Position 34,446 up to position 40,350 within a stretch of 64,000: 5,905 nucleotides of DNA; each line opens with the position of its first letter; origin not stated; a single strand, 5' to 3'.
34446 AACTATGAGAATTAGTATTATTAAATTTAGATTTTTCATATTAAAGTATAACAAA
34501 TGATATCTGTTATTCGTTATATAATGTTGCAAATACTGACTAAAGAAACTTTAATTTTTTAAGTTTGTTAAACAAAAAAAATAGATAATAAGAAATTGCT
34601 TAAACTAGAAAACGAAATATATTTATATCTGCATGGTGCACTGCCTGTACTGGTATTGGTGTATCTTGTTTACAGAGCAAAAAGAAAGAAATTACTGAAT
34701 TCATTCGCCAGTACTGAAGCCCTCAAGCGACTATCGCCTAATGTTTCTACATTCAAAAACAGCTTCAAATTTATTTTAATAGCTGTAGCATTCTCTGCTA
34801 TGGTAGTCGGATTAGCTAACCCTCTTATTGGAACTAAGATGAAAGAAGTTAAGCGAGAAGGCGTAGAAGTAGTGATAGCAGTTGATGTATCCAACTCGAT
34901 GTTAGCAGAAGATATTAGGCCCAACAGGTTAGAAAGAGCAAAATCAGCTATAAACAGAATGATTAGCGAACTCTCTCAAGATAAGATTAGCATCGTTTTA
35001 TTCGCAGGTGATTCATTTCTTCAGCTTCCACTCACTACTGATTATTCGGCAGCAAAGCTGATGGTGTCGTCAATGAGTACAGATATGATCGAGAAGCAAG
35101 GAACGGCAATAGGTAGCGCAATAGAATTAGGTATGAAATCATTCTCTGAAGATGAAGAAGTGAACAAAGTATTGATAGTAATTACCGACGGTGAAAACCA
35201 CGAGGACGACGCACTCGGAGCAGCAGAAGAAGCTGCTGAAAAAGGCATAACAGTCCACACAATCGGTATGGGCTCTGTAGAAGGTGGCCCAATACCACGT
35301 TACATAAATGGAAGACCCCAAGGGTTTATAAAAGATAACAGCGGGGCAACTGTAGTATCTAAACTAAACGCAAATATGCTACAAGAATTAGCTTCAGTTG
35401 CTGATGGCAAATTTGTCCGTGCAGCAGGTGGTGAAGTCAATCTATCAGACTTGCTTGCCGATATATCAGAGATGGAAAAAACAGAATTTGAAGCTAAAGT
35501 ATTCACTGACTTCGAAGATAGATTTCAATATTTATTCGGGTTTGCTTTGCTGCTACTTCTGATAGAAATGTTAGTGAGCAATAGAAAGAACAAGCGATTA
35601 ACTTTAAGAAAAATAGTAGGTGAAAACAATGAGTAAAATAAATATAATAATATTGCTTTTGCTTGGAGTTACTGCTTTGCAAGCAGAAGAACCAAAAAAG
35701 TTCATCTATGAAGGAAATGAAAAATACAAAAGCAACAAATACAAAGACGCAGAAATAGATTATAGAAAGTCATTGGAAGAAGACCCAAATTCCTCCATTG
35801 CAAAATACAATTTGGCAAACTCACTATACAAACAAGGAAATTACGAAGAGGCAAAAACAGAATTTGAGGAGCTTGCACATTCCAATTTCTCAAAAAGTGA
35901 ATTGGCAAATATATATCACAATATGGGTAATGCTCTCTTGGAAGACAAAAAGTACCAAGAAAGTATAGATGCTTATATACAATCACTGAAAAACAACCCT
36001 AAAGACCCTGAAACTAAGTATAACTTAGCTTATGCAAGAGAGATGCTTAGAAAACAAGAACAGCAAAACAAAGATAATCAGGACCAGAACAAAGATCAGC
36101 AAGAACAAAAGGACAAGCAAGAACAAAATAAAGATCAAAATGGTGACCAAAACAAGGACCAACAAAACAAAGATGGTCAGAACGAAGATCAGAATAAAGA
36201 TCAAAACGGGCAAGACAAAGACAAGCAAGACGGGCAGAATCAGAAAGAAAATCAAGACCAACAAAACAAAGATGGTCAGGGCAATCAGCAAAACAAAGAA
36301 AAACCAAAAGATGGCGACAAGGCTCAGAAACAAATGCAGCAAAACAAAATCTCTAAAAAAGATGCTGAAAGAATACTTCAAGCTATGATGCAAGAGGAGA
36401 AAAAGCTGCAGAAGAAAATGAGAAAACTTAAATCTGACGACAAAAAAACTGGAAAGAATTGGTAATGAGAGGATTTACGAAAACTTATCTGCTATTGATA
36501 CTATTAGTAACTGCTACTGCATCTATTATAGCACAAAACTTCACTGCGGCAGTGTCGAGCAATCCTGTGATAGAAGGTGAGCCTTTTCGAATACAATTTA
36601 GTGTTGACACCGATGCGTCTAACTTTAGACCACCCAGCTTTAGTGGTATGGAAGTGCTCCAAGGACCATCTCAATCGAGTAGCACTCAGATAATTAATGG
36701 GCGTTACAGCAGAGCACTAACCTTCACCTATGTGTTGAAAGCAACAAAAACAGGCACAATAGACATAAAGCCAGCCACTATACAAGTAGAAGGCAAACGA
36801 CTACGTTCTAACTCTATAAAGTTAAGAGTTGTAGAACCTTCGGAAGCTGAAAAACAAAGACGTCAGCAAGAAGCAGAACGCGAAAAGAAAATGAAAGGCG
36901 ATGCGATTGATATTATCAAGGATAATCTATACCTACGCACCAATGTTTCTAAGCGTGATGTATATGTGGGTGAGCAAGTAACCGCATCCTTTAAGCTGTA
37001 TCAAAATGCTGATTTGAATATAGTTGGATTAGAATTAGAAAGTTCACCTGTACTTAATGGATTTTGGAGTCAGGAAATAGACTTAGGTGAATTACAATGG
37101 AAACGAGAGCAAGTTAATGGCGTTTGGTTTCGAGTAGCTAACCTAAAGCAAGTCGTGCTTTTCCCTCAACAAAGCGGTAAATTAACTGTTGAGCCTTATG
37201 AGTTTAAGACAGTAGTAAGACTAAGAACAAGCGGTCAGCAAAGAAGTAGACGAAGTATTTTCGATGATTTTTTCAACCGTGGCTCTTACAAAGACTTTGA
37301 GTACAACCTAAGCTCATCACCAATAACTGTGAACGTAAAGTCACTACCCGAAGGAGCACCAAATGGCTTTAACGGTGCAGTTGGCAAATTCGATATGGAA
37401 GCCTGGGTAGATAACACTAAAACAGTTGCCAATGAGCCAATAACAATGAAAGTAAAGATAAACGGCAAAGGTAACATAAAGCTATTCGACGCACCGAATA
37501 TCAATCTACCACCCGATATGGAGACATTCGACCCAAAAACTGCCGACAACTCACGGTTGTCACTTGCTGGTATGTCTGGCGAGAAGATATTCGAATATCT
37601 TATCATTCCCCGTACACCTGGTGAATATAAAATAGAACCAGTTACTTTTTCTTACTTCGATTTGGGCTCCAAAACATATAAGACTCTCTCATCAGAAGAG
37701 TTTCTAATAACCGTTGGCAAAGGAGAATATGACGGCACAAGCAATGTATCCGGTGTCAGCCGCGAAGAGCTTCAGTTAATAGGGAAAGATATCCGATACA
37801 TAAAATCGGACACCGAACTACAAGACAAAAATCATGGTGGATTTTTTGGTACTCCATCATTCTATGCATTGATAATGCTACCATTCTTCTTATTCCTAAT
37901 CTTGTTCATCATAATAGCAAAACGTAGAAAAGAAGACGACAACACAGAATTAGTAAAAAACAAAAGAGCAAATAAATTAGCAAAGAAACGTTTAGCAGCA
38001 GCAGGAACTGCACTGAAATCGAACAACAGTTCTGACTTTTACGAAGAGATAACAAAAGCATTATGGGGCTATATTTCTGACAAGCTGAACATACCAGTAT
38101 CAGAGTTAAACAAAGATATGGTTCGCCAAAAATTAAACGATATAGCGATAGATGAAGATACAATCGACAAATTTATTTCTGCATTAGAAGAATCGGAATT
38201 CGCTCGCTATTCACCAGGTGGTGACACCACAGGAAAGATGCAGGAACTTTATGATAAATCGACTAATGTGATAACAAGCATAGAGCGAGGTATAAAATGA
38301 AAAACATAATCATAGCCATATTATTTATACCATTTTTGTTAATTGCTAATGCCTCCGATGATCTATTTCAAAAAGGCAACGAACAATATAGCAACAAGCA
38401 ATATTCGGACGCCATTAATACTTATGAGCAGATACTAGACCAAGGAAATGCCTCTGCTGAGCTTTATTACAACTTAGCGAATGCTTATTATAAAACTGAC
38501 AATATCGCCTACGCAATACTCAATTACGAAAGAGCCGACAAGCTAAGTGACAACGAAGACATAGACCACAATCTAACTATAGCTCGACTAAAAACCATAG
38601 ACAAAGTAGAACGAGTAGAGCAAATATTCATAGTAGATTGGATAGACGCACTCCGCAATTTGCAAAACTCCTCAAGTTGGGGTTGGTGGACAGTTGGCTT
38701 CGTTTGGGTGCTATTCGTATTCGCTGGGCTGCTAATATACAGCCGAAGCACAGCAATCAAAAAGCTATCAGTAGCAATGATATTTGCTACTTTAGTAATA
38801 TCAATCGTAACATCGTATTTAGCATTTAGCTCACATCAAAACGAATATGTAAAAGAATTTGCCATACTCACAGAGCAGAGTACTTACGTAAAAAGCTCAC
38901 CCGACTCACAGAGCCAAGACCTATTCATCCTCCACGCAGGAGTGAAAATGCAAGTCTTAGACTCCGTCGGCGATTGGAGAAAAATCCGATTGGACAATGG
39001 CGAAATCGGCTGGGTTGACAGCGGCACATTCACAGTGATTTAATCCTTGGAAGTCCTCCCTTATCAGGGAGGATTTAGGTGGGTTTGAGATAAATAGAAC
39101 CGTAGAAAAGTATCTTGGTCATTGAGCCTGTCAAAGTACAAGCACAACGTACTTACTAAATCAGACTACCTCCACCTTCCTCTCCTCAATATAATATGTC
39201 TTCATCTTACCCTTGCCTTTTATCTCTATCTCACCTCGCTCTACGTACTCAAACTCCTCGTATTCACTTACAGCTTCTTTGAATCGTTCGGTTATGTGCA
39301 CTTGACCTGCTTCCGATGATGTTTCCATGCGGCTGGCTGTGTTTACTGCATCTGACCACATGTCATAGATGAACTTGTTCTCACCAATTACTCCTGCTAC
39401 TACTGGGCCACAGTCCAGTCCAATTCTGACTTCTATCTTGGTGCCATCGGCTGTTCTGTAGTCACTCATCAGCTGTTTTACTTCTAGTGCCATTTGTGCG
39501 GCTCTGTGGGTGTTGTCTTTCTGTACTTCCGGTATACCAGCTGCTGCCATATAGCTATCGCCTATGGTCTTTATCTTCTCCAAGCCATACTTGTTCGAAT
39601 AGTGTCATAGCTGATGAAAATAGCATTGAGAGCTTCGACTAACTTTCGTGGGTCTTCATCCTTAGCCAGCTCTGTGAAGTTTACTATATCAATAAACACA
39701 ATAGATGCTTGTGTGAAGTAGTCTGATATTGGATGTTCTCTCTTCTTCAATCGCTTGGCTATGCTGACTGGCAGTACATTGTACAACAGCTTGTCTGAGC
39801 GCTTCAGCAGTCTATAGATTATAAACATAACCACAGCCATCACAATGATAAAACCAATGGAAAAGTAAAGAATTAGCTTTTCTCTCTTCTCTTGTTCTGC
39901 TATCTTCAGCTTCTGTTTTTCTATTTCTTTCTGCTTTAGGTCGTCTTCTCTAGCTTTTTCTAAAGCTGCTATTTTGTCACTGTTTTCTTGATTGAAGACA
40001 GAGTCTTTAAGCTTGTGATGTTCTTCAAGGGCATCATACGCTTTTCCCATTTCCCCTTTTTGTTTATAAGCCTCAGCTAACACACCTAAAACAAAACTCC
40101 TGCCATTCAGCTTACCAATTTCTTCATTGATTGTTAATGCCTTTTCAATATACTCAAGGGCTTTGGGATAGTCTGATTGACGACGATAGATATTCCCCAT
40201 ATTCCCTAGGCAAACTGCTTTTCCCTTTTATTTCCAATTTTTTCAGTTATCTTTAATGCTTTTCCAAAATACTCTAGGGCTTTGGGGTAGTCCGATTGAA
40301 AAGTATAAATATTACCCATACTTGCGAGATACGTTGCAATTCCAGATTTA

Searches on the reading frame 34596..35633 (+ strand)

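Call 19: search_protein_families(library=pfam, proteins=[window:34596-35633:+], max_evalue=0.00001)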
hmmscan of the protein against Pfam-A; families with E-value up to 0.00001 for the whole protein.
window:34596-35633:+ (346 aa): 5 families
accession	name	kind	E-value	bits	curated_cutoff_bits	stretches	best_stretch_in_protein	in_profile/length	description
PF00092.34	VWA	-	3.9e-20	73.2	23.8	1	92-229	2-143/174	von Willebrand factor type A domain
PF13519.12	VWA_2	-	4.8e-19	69.4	27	1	92-200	1-107/107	von Willebrand factor type A domain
PF07584.16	BatA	-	1.1e-07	32.6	25.9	1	1-76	1-77/77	Aerotolerance regulator N-terminal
PF13768.12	VWA_3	-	7.1e-07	29.8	27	1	91-227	2-135/155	von Willebrand factor type A domain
PF06707.17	DUF1194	-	1.7e-06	27.9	27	1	90-225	4-154/206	Protein of unknown function (DUF1194)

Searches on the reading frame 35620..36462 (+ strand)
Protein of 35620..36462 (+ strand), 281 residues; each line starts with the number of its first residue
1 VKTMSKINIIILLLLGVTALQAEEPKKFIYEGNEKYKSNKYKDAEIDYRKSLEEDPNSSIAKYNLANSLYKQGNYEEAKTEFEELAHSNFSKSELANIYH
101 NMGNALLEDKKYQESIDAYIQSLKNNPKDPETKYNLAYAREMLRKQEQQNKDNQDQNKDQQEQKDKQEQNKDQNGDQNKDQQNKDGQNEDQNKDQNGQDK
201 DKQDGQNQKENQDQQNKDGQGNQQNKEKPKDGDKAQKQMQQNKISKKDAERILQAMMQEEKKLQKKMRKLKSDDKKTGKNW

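Call 11: search_protein_families(library=pfam, proteins=[window:35620-36462:+], max_evalue=0.001)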
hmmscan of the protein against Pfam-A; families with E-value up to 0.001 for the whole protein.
window:35620-36462:+ (281 aa): 14 families
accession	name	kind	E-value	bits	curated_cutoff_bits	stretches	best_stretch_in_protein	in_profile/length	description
PF07719.23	TPR_2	-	7.4e-17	60.5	27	2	61-85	3-27/34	Tetratricopeptide repeat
PF00515.34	TPR_1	-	1.9e-15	56.4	27.8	2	96-129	1-34/34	Tetratricopeptide repeat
PF13432.12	TPR_16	-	9.5e-13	48.8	32.7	1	31-83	3-55/65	Tetratricopeptide repeat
PF14559.12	TPR_19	-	2.1e-12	47.6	25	1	37-91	3-57/68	Tetratricopeptide repeat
PF13431.12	TPR_17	-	1.2e-11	44.3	24.4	1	48-79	2-33/34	Tetratricopeptide repeat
PF13424.12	TPR_12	-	2.4e-10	40.9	30.1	1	61-125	5-74/77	Tetratricopeptide repeat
PF13414.12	TPR_11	-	3.9e-09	36.5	26.8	2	103-140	1-38/42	TPR repeat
PF13374.12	TPR_10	-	1.2e-08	35.1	27.5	0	64-84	7-27/42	Tetratricopeptide repeat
PF13181.12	TPR_8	-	1.8e-08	34.3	25.7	0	96-129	1-34/34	Tetratricopeptide repeat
PF13428.12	TPR_14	-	1.2e-07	32.2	23.5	0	97-138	2-43/44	Tetratricopeptide repeat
PF24575.1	TPR_Slam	-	6.2e-07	30.2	35.2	1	37-82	59-104/104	Surface lipoprotein assembly modifier, N-terminal TPR repeats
PF13174.12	TPR_6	-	6e-06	27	26.3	0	61-86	2-27/33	Tetratricopeptide repeat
PF12895.13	ANAPC3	-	5.4e-05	23.8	27.2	1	38-119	2-79/82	Anaphase-promoting complex, cyclosome, subunit 3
PF13176.12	TPR_7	-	0.00011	22.4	27.9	0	99-131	2-36/36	Tetratricopeptide repeat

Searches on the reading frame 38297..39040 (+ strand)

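Call 11: search_protein_families(library=pfam, proteins=[window:38297-39040:+], max_evalue=0.001)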
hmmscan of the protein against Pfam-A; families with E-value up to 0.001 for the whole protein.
window:38297-39040:+ (248 aa): 8 families
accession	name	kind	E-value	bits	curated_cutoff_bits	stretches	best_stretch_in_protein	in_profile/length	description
PF08239.17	SH3_3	-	1.4e-09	38.4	27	1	196-244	3-52/54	Bacterial SH3 domain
PF07719.23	TPR_2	-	5.3e-07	29.7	27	0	54-80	1-27/34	Tetratricopeptide repeat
PF00515.34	TPR_1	-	9e-07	28.9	27.8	0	54-80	1-27/34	Tetratricopeptide repeat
PF13414.12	TPR_11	-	4.9e-06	26.6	26.8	1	27-67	1-41/42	TPR repeat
PF14559.12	TPR_19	-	8.5e-06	26.4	25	1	32-72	3-43/68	Tetratricopeptide repeat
PF13432.12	TPR_16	-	3.8e-05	24.5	32.7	1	25-83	2-60/65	Tetratricopeptide repeat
PF10140.15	YukC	-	0.00038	19.9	27.4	1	4-70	204-270/357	WXG100 protein secretion system (Wss), protein YukC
PF06347.19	SH3_4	-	0.00069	19.8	24.1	0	200-243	9-52/56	Bacterial SH3 domain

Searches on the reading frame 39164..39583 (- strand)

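Call 11: search_protein_families(library=pfam, proteins=[window:39164-39583:-], max_evalue=0.001)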
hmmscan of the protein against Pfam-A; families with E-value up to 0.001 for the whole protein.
window:39164-39583:- (140 aa): 1 family
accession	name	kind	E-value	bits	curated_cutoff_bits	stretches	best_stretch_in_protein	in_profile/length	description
PF00211.25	Guanylate_cyc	-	2e-43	148.6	21.9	1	2-133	52-182/183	Adenylate and Guanylate cyclase catalytic domain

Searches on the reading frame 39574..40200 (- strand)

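Call 11: search_protein_families(library=pfam, proteins=[window:39574-40200:-], max_evalue=0.001)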
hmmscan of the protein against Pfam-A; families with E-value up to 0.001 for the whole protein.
window:39574-40200:- (209 aa): 7 families
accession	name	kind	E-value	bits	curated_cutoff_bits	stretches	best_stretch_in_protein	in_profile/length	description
PF00515.34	TPR_1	-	1.2e-09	38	27.8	1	1-26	7-32/34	Tetratricopeptide repeat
PF13424.12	TPR_12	-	1.4e-08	35.2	30.1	1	1-64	9-74/77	Tetratricopeptide repeat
PF13176.12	TPR_7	-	1.7e-07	31.2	27.9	0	1-26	5-30/36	Tetratricopeptide repeat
PF07719.23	TPR_2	-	3.7e-07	30.2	27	1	1-26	7-32/34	Tetratricopeptide repeat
PF00211.25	Guanylate_cyc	-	1.1e-06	28.8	21.9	1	162-202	6-46/183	Adenylate and Guanylate cyclase catalytic domain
PF13181.12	TPR_8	-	2e-05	24.8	25.7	0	1-27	7-33/34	Tetratricopeptide repeat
PF10661.14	EssA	-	0.00039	20.8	24.1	1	59-127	69-140/147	WXG100 protein secretion system (Wss), protein EssA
